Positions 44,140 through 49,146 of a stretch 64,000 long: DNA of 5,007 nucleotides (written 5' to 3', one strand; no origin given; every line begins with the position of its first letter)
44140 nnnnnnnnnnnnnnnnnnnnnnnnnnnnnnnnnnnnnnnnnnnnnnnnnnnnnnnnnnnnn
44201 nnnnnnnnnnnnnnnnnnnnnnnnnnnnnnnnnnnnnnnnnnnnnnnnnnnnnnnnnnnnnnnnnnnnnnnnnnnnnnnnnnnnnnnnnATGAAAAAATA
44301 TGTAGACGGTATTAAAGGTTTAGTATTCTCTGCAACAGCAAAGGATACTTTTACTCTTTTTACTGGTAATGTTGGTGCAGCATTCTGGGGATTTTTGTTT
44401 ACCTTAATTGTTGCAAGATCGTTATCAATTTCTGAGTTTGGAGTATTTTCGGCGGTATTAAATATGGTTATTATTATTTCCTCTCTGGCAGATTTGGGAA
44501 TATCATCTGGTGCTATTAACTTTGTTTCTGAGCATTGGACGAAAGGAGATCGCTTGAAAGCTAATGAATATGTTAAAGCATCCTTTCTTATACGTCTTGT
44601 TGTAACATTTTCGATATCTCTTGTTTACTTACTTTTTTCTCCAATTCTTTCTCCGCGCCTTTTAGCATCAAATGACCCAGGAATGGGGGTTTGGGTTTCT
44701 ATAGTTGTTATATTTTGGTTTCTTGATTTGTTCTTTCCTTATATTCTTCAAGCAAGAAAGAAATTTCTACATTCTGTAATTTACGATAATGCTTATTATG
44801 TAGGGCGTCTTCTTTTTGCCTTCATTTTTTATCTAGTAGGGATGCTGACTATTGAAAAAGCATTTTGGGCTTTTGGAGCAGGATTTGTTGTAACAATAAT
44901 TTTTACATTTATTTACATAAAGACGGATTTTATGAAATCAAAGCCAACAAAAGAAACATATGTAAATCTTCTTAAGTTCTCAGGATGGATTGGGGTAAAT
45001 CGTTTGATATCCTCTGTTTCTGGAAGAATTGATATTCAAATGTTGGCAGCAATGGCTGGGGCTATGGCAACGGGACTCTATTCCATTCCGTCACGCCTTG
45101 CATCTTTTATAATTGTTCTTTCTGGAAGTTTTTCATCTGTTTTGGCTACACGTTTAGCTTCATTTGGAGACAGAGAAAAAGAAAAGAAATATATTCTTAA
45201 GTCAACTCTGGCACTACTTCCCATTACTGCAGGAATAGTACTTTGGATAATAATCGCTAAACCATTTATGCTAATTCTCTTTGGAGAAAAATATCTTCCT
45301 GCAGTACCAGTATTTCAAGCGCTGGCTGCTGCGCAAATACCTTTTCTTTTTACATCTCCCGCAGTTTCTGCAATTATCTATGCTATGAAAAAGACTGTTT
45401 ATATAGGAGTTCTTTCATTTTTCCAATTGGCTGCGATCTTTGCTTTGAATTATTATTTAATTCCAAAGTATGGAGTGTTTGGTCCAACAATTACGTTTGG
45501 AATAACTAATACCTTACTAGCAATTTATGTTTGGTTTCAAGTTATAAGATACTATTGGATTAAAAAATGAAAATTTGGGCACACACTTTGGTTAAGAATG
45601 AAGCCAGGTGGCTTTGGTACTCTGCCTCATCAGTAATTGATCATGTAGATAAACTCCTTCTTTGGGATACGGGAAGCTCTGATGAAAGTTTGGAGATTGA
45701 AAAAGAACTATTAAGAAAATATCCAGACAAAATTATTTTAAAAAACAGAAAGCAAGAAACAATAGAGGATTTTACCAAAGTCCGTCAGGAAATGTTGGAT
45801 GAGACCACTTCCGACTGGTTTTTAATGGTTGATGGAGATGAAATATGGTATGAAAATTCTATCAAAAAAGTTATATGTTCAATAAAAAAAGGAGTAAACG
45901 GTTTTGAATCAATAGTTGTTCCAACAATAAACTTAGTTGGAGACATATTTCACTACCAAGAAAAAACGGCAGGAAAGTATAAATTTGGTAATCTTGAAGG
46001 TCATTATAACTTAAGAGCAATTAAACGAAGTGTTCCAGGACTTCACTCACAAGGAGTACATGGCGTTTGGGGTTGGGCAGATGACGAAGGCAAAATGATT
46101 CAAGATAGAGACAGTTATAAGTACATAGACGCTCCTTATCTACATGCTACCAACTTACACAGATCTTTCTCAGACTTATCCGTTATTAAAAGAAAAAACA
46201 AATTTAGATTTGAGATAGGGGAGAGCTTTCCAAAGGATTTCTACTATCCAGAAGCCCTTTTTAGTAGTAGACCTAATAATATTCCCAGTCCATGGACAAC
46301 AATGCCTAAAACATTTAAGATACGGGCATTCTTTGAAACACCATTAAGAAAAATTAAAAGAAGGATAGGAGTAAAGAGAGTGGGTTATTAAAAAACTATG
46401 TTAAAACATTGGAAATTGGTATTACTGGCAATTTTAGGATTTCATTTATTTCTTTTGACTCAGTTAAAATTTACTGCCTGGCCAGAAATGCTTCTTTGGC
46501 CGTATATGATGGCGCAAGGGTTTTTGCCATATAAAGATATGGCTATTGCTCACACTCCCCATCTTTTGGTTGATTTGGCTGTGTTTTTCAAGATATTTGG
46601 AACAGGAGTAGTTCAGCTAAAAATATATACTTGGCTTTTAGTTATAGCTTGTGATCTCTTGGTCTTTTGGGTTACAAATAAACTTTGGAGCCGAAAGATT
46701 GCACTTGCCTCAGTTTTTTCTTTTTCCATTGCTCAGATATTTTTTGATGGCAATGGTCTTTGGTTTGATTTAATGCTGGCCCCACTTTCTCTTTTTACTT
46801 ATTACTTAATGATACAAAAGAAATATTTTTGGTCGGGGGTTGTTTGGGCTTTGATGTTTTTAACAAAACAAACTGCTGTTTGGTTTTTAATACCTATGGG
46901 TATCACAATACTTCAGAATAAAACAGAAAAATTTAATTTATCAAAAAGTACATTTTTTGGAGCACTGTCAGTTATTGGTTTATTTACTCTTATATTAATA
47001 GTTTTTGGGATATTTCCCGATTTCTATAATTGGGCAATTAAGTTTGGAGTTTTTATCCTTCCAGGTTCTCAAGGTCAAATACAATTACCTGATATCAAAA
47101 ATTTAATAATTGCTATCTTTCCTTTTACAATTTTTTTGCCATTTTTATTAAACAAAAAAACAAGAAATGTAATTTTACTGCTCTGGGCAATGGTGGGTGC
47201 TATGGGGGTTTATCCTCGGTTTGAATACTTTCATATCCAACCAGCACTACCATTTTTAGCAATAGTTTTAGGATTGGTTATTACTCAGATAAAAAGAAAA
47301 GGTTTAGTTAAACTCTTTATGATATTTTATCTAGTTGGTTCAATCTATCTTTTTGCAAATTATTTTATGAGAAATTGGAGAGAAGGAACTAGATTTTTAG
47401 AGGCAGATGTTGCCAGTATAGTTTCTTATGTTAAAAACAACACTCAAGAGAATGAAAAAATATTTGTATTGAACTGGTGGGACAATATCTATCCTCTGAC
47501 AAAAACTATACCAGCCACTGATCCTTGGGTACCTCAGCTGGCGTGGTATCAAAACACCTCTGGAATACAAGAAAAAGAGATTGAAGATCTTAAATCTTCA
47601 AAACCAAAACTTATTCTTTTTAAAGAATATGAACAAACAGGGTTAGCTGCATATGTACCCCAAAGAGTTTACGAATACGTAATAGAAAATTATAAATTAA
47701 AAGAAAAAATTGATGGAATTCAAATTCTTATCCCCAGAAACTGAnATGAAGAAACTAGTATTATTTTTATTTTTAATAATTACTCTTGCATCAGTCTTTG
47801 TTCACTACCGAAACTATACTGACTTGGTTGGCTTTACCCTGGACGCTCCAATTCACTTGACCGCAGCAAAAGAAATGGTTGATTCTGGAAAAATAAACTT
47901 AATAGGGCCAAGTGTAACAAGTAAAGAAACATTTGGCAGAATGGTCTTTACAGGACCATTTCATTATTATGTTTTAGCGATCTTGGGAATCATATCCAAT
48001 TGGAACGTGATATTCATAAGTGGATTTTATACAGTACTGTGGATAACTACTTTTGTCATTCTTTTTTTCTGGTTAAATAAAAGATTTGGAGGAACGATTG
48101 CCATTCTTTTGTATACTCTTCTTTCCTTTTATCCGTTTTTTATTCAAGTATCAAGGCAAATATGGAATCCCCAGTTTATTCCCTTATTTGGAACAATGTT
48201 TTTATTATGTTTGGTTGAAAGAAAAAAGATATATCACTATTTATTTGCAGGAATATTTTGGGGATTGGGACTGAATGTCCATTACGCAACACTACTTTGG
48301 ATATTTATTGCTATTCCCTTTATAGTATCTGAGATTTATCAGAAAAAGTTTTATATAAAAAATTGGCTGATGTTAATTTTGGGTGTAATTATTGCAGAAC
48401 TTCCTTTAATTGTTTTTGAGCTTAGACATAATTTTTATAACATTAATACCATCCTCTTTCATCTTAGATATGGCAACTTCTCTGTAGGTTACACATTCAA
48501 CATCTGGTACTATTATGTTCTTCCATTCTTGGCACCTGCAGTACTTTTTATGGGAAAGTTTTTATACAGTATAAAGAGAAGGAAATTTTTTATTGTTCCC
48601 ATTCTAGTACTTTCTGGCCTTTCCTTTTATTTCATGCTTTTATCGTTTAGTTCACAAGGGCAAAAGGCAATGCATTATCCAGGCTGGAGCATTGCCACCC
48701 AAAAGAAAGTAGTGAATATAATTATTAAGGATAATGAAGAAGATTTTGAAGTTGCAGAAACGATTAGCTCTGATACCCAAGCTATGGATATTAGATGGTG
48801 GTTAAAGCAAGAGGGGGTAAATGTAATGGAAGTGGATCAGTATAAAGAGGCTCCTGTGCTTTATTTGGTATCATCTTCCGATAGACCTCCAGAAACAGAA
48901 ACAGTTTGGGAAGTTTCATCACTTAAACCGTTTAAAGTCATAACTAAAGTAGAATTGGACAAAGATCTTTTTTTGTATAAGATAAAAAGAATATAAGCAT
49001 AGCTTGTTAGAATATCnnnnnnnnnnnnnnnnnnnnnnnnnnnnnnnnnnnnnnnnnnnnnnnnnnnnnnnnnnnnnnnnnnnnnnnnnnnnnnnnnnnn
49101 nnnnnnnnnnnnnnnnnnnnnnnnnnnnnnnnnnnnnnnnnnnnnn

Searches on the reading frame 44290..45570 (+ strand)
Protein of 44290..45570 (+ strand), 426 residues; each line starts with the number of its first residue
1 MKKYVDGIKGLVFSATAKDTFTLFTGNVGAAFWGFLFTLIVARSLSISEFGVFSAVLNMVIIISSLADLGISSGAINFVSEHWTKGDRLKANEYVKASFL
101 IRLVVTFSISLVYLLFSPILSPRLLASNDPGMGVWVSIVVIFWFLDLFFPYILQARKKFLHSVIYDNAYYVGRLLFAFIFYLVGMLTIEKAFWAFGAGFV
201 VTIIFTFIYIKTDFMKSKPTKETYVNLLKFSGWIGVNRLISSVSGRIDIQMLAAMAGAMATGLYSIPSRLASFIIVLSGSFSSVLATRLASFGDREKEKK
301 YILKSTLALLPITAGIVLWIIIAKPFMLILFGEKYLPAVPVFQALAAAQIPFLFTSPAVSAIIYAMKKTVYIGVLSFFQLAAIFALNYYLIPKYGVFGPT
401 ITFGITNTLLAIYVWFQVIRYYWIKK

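Call 7: search_protein_families(library=pfam, proteins=[window:44290-45570:+], max_evalue=0.01)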
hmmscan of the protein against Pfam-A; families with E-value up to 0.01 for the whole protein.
window:44290-45570:+ (426 aa): 2 families
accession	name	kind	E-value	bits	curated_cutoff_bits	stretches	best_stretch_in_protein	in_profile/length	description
PF01943.22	Polysacc_synt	-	9.6e-17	61.7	28.2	1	17-284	2-265/274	Polysaccharide biosynthesis protein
PF13440.11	Polysacc_synt_3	-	7.2e-11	42.3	23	1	40-340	1-293/293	Polysaccharide biosynthesis protein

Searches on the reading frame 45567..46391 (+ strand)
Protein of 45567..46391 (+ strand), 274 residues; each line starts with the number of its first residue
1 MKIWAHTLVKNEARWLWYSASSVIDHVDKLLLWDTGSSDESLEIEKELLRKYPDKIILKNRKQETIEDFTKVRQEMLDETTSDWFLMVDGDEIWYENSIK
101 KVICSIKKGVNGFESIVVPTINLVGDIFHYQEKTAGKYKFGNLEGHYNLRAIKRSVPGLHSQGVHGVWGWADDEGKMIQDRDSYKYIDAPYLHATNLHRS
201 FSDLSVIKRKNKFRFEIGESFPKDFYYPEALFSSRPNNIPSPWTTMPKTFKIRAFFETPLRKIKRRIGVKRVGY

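Call 7: search_protein_families(library=pfam, proteins=[window:45567-46391:+], max_evalue=0.01)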
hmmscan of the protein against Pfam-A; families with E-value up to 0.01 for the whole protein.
window:45567-46391:+ (274 aa): 2 families
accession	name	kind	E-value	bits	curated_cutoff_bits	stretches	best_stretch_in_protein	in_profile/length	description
PF00535.33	Glycos_transf_2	-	4.7e-09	36.8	23.3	1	9-133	6-130/168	Glycosyl transferase family 2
PF13704.12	Glyco_tranf_2_4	-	0.0002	22.2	27.5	1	26-96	18-87/98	Glycosyl transferase family 2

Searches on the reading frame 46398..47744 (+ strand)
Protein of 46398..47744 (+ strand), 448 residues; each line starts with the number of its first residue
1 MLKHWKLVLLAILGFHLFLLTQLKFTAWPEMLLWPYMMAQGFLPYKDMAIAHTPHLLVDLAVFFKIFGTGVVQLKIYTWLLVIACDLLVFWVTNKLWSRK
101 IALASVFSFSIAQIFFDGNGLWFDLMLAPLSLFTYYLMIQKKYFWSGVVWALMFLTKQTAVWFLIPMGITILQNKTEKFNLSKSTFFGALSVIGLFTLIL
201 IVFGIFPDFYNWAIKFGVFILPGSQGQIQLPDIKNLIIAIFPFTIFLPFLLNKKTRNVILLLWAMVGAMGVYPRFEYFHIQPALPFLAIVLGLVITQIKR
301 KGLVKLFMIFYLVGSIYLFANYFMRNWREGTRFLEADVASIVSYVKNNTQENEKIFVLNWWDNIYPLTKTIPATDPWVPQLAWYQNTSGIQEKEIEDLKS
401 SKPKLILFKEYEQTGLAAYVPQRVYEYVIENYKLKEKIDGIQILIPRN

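Call 7: search_protein_families(library=pfam, proteins=[window:46398-47744:+], max_evalue=0.01)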
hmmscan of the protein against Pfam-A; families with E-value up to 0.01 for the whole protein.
window:46398-47744:+ (448 aa): 1 family
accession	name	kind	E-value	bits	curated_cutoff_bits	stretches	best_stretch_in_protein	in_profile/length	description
PF13231.12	PMT_2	-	1.6e-06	28.8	26.1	1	60-196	10-152/160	Dolichyl-phosphate-mannose-protein mannosyltransferase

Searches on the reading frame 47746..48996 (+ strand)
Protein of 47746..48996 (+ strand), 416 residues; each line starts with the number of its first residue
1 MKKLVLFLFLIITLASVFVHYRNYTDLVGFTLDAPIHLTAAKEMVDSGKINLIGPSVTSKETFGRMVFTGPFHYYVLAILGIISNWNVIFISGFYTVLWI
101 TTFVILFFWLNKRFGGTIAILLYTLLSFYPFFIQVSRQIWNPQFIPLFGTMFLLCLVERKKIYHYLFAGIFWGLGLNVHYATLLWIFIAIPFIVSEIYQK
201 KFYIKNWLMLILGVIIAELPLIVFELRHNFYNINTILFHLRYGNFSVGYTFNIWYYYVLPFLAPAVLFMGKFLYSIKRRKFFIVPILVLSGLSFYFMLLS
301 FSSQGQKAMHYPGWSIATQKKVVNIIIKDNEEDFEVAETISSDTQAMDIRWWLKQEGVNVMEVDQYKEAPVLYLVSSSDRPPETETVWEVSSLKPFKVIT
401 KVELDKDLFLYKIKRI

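Call 7: search_protein_families(library=pfam, proteins=[window:47746-48996:+], max_evalue=0.01)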
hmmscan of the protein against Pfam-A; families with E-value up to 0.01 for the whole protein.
window:47746-48996:+ (416 aa): 1 family
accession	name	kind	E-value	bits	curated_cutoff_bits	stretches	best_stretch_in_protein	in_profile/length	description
PF13231.12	PMT_2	-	7.4e-05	23.4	26.1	1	71-215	4-149/160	Dolichyl-phosphate-mannose-protein mannosyltransferase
